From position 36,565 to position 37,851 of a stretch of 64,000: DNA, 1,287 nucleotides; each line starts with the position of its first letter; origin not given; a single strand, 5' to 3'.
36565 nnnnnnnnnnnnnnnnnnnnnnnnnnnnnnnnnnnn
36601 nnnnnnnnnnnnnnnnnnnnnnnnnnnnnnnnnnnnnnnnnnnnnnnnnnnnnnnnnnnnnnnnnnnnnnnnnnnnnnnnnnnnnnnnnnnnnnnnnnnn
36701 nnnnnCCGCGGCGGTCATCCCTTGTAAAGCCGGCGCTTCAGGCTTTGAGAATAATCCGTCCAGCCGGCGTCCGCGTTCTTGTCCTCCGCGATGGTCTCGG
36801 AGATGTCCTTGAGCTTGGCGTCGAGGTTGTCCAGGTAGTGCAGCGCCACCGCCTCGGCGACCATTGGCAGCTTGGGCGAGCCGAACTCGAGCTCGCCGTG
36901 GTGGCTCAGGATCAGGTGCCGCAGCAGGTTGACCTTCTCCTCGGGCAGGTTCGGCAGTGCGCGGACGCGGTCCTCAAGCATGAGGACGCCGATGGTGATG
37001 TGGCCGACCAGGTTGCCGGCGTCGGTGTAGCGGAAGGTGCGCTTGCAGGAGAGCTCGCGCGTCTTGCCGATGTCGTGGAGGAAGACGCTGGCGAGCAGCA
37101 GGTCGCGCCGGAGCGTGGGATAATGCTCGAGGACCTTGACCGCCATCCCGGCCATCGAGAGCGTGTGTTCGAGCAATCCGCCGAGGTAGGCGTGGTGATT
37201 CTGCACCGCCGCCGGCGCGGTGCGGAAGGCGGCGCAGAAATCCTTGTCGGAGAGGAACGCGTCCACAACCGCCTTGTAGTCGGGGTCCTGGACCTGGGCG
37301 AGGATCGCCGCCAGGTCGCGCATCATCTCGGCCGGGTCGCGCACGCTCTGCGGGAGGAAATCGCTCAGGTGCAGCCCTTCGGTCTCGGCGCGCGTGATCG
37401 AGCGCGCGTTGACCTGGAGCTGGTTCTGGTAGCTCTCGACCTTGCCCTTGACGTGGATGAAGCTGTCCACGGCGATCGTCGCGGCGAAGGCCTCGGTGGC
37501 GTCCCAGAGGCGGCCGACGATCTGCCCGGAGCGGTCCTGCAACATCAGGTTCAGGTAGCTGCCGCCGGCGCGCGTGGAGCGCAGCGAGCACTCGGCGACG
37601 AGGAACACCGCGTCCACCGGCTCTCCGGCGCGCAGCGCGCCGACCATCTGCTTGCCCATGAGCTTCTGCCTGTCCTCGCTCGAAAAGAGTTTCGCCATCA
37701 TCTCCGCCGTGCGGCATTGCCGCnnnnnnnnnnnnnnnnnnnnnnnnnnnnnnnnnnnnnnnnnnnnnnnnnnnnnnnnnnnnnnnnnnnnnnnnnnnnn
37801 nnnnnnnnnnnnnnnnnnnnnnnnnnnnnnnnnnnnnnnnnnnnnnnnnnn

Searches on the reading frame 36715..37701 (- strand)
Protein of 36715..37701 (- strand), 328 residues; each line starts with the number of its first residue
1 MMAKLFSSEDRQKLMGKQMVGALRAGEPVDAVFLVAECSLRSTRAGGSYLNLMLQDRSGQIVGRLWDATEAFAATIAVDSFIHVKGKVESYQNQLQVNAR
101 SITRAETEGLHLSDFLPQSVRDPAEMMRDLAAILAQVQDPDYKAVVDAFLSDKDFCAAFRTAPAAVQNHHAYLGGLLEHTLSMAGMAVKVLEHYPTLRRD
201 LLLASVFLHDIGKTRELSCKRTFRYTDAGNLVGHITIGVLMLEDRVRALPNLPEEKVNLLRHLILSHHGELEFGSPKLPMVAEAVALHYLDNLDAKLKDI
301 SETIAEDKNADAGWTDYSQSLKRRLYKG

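Call 3: search_protein_families(library=pfam, proteins=[window:36715-37701:-], max_evalue=0.01)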
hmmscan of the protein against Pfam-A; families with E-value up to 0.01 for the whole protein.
window:36715-37701:- (328 aa): 5 families
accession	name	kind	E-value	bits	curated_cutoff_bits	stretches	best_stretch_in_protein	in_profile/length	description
PF01966.28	HD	-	5.1e-11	43.3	22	1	177-295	2-115/116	HD domain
PF01336.31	tRNA_anti-codon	-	3.4e-10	40.1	27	1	41-103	10-73/75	OB-fold nucleic acid binding domain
PF07514.17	TraI_2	-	3.3e-05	23.4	23.9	1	153-191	43-81/324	Putative helicase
PF18019.7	Cas3_HD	-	0.0059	17.1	23.1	0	195-286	50-147/207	Cas3, HD domain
PF19559.6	DUF6081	-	0.0092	15.7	25.9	0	100-167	92-157/272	Family of unknown function (DUF6081)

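Call 4: search_protein_families(library=ncbifam, proteins=[window:36715-37701:-], max_evalue=0.01)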
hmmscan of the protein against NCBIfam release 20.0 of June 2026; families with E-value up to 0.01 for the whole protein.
window:36715-37701:- (328 aa): 8 families
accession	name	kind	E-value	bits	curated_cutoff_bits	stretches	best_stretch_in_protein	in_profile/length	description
NF010007.0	PRK13480.1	equivalog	3.2e-69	233.4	460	1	20-322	5-303/314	3'-5' exoribonuclease YhaM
TIGR01596.1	cas3_HD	equivalog_domain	3.1e-06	27.4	43.45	1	176-306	1-137/178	CRISPR-associated endonuclease Cas3''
NF041494.1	MobH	equivalog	8.3e-06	24.9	200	1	135-191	25-79/340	MobH family relaxase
TIGR03760.1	ICE_TraI_Pfluor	equivalog_domain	3.2e-05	23.7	161.4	1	159-194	51-86/218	integrating conjugative element relaxase, PFGI-1 class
TIGR00277.1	HDIG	domain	7.6e-05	22.5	27.6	1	175-244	4-67/84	HDIG domain-containing metalloprotein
NF004226.0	PRK05673.1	equivalog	0.00029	18.8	1002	1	24-138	980-1098/1146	DNA polymerase III subunit alpha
TIGR02621.3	cas3_GSU0051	exception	0.0018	17.2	400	0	251-324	765-832/854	type I-G CRISPR-associated helicase/endonuclease Cas3g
NF008168.0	PRK10917.2-2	equivalog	0.0035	15.7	718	1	18-114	153-250/795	ATP-dependent DNA helicase RecG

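Call 5: search_protein_families(library=padloc, proteins=[window:36715-37701:-], max_evalue=0.01)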
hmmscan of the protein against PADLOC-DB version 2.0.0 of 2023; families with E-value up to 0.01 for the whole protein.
window:36715-37701:- (328 aa): 6 families
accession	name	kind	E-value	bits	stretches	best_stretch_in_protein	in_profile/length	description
PDLC01254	Cas3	-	3.6e-07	28.5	1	176-285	9-98/164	CAS-I; effector_G3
PDLC00940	Cas3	-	8.1e-07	27.4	1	176-306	1-137/178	CRISPR-associated endonuclease Cas3-HD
PDLC01765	Cas3c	-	4.5e-05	20.5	1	174-283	21-98/612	-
PDLC01767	Cas3e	-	7e-05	19.5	1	191-294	59-133/680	-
PDLC01757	Cas3b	-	0.0011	15.6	1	176-279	13-110/676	-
PDLC01762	Cas3b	-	0.0022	14.6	1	199-273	45-111/692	-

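Call 7: find_homologous_proteins(query=window:36715-37701:-)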
Query window:36715-37701:- (328 aa): 6649 proteins with E <= 0.001 among 8000 candidates; the best 120 are listed.
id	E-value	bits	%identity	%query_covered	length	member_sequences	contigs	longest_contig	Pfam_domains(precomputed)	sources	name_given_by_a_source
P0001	1.4e-199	680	93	100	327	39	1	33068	PF07514.18,PF01966.29,PF01336.32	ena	-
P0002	5.6e-195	665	91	100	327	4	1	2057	PF01966.29,PF01336.32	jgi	jgi:3'-5' exoribonuclease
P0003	2.9e-194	662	89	100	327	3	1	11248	PF01966.29,PF01336.32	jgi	jgi:3'-5' exoribonuclease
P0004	2.0e-181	620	87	96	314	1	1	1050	PF07514.18,PF01966.29,PF01336.32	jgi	jgi:3'-5' exoribonuclease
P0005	1.1e-177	608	86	95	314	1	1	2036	PF07514.18,PF01966.29,PF01336.32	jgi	jgi:3'-5' exoribonuclease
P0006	4.6e-147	507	70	95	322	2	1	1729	PF07514.18,PF01966.29,PF01336.32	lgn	-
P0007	8.1e-145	500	71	96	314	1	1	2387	PF07514.18,PF01966.29,PF01336.32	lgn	-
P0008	2.8e-144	498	69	95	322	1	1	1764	PF01966.29,PF01336.32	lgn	-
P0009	1.3e-143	496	69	95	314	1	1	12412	PF01966.29,PF01336.32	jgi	-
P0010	5.2e-143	494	68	96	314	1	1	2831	PF07514.18,PF01966.29,PF01336.32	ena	-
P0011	3.1e-142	491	68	95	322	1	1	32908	PF07514.18,PF01966.29,PF01336.32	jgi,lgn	jgi:3'-5' exoribonuclease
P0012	5.0e-142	491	68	96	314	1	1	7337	PF07514.18,PF01966.29,PF01336.32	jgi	jgi:3'-5' exoribonuclease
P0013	1.1e-140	486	67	96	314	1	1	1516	PF07514.18,PF01966.29,PF01336.32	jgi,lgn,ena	-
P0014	1.2e-140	486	68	95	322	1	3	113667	PF07514.18,PF01966.29,PF01336.32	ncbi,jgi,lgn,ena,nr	ncbi:MAG TPA: HD domain-containing protein [Phycisphaerae bacterium]|nr:HD domain-containing protein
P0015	2.3e-140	485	67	96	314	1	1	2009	PF01966.29,PF01336.32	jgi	-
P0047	2.2e-114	400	58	96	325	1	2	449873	PF01966.29,PF01336.32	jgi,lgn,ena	-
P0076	9.4e-101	355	50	95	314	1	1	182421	PF01966.29,PF01336.32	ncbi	ncbi:MAG: HD domain-containing protein [Planctomycetota bacterium]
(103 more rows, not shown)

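Call 18: find_related_loci(query=A1, collection=genome_contigs, flank=8000)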
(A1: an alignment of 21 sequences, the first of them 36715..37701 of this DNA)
Query A1 (328 aa) in genome_contigs; peptide patterns used: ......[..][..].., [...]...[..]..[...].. (x = any residue, [..] = any of these).
600 stretches matched a pattern (row limit reached: there are more); 388 encode a relative of the query (tblastn E <= 1e-3); the best 80 are kept; 80 distinct loci.
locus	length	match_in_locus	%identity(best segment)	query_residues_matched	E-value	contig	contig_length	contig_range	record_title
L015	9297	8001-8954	47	15-328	4e-93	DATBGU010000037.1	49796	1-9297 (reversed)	MAG TPA_asm: Gemmataceae bacterium isolate SMAG_U3846 k141_1006758, whole genome shotgun sequence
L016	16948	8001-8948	46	18-328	3e-91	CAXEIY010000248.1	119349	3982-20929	MAG TPA_asm: uncultured Planctomycetia bacterium isolate ERR598958_concoct_48 genome assembly, contig: ERZ842555.855507,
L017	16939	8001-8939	43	15-327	1e-89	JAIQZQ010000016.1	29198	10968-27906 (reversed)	MAG: Candidatus Anammoxibacter sp. isolate OFTM214 OFTM214_15, whole genome shotgun sequence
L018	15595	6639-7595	45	15-328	2e-89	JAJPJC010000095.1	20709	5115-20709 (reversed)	MAG: Isosphaeraceae bacterium isolate Centralia_MAG_412 k107_10345213, whole genome shotgun sequence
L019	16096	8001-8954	44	11-328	3e-89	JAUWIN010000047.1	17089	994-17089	MAG: Candidatus Brocadiia bacterium isolate CSMAG_2295 CSMAG_2295_k127_6534885_length_17089_cov_96.0000, whole genome sh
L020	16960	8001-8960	44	14-328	5e-89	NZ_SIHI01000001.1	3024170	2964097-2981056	Thalassoglobus neptunius strain KOR42 KOR42_contig00001, whole genome shotgun sequence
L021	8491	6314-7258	44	19-328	4e-88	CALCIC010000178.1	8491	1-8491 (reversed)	MAG TPA_asm: uncultured Isosphaeraceae bacterium isolate SRR3997478_bin.93_CONCOCT_v1.1_MAG genome assembly, contig: ERZ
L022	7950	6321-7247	45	18-326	5e-88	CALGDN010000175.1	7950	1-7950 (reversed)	MAG TPA_asm: uncultured bacterium isolate DRR093004_bin.110_CONCOCT_v1.1_MAG genome assembly, contig: ERZ1742238.4930, w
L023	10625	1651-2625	43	9-328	4e-88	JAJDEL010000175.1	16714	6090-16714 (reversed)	MAG: Planctomicrobium sp. isolate OFTM320 OFTM320_174, whole genome shotgun sequence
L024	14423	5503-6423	44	15-323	2e-87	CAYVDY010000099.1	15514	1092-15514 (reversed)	MAG TPA_asm: uncultured Candidatus Solibacter sp. isolate SRP302447_co4_276 genome assembly, contig: NODE_10030_length_1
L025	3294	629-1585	43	14-328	2e-87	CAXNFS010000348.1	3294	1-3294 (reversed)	MAG: Gemmataceae bacterium isolate MiH-22jul19-24 genome assembly, contig: MiH-22jul19-C79333, whole genome shotgun sequ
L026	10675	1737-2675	43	15-327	5e-86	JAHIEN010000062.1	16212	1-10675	MAG: Candidatus Omnitrophota bacterium isolate KR11_0.1_MetaG.mb.20 KR11_0.1_MetaG.mb.20_k141_595572, whole genome shotg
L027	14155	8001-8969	41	18-327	2e-85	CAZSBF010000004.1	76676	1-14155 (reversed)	MAG TPA_asm: uncultured Planctomycetaceae bacterium isolate binchicken_co199_145 genome assembly, contig: NODE_430_lengt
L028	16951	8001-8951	43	15-327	3e-84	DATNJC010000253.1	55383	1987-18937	MAG TPA_asm: Bryobacteraceae bacterium isolate SMAG_U11389 k141_348542, whole genome shotgun sequence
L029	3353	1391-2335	41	13-327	3e-85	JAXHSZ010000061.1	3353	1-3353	MAG: Thermodesulfobacteriota bacterium isolate MAG11_tar_biofilm MAG11_61, whole genome shotgun sequence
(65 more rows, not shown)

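Call 21: find_encoding_contigs(protein=P0014, flank=6000, max_places=1)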
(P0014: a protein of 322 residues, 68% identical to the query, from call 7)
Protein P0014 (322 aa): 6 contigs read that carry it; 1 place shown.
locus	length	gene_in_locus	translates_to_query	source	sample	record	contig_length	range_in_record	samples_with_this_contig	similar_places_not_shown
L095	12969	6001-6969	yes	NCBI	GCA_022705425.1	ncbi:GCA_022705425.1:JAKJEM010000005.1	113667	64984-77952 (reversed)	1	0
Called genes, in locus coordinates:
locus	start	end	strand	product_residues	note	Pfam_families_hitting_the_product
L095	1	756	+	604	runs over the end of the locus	-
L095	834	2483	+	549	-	PF13384:HTH_23 (faint), PF13518:HTH_28 (faint), PF13936:HTH_38 (faint), PF04542:Sigma70_r2, PF04545:Sigma70_r4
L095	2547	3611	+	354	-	-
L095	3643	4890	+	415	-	PF00331:Glyco_hydro_10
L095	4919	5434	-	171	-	PF01740:STAS (weak), PF13466:STAS_2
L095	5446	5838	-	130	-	PF01588:tRNA_bind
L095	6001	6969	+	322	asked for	PF01336:tRNA_anti-codon, PF07514:TraI_2 (weak), PF01966:HD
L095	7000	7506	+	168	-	PF05014:Nuc_deoxyrib_tr, PF15891:Nuc_deoxyri_tr2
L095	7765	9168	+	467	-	PF18551:TackOD1, PF00990:GGDEF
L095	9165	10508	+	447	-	PF13506:Glyco_transf_21, PF00535:Glycos_transf_2, PF13641:Glyco_tranf_2_3, PF01644:Chitin_synth_1 (weak), PF03142:Chitin_synth_2 (weak), PF13632:Glyco_trans_2_3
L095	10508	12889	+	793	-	PF02321:OEP (weak)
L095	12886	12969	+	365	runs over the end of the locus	PF25919:BSH_CusB (faint)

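Call 22: find_encoding_contigs(protein=P0047, flank=6000, max_places=1)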
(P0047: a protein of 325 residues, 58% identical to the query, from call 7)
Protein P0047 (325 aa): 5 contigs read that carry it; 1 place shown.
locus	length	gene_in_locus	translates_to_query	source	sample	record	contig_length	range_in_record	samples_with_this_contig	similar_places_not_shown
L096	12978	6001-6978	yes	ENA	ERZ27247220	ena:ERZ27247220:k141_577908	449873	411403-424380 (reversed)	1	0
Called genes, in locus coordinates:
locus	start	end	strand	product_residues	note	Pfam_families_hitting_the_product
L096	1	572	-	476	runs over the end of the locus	PF05221:AdoHcyase, PF00670:AdoHcyase_NAD, PF02826:2-Hacid_dh_C (weak), PF07991:KARI_N (faint)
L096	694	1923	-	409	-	PF04055:Radical_SAM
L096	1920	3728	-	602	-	PF13386:DsbD_2, PF04205:FMN_bind, PF12801:Fer4_5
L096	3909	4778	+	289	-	-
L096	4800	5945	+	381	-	PF01208:URO-D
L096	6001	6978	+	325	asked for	PF01336:tRNA_anti-codon, PF01966:HD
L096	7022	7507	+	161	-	PF05014:Nuc_deoxyrib_tr, PF15891:Nuc_deoxyri_tr2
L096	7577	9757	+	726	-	PF00535:Glycos_transf_2, PF13641:Glyco_tranf_2_3, PF13506:Glyco_transf_21, PF13632:Glyco_trans_2_3, PF03552:Cellulose_synt, PF07238:PilZ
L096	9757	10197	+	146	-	PF13428:TPR_14 (faint), PF13429:TPR_15 (weak), PF13432:TPR_16 (faint), PF14559:TPR_19 (faint)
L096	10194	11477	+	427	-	PF14559:TPR_19, PF13432:TPR_16 (weak), PF13432:TPR_16 (weak), PF14559:TPR_19, PF14561:TPR_20 (weak), PF14559:TPR_19, PF13429:TPR_15 (weak), PF13428:TPR_14 (weak), +20 more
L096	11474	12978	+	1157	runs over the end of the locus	PF07719:TPR_2 (faint), PF13371:TPR_9 (faint), PF13432:TPR_16 (weak), PF14559:TPR_19 (weak), PF14559:TPR_19 (weak), PF23914:TPR_CcmH_CycH (weak), PF13432:TPR_16 (weak), PF14559:TPR_19 (weak), +4 more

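Call 23: find_encoding_contigs(protein=P0076, flank=6000, max_places=1)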
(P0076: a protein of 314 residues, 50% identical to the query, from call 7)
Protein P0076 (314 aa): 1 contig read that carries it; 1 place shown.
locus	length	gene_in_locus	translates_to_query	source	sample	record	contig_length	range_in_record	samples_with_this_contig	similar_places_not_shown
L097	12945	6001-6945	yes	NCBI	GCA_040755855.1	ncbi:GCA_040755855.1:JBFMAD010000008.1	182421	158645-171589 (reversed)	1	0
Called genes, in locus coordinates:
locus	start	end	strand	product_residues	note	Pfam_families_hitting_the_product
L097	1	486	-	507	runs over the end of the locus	PF00590:TP_methylase, PF02602:HEM4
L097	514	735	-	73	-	-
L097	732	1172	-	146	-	PF01850:PIN (weak)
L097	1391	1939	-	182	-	PF01661:Macro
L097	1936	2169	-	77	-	PF09656:PGPGW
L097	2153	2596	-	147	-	PF03652:RuvX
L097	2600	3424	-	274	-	-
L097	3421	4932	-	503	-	-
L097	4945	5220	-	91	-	PF02597:ThiS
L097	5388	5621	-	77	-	PF09723:Zn_ribbon_8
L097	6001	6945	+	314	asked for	PF01336:tRNA_anti-codon, PF01966:HD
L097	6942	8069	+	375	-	PF02424:ApbE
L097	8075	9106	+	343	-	-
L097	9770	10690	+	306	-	PF09571:RE_XcyI (weak)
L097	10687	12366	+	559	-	PF02129:Peptidase_S15, PF08530:PepX_C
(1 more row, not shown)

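Call 25: search_solved_structures(query=window:36715-37701:-, max_evalue=0.001)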
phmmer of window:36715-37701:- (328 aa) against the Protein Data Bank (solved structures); distinct sequences matched with E-value up to 0.001: 2.
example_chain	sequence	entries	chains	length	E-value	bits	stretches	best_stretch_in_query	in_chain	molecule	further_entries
9h3f_A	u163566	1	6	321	9.7e-60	205.7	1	22-306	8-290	3'-5' exoribonuclease YhaM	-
9o7t_A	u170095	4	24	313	8.8e-56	192.7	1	22-321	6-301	Cmp-binding-factor 1 | YhaM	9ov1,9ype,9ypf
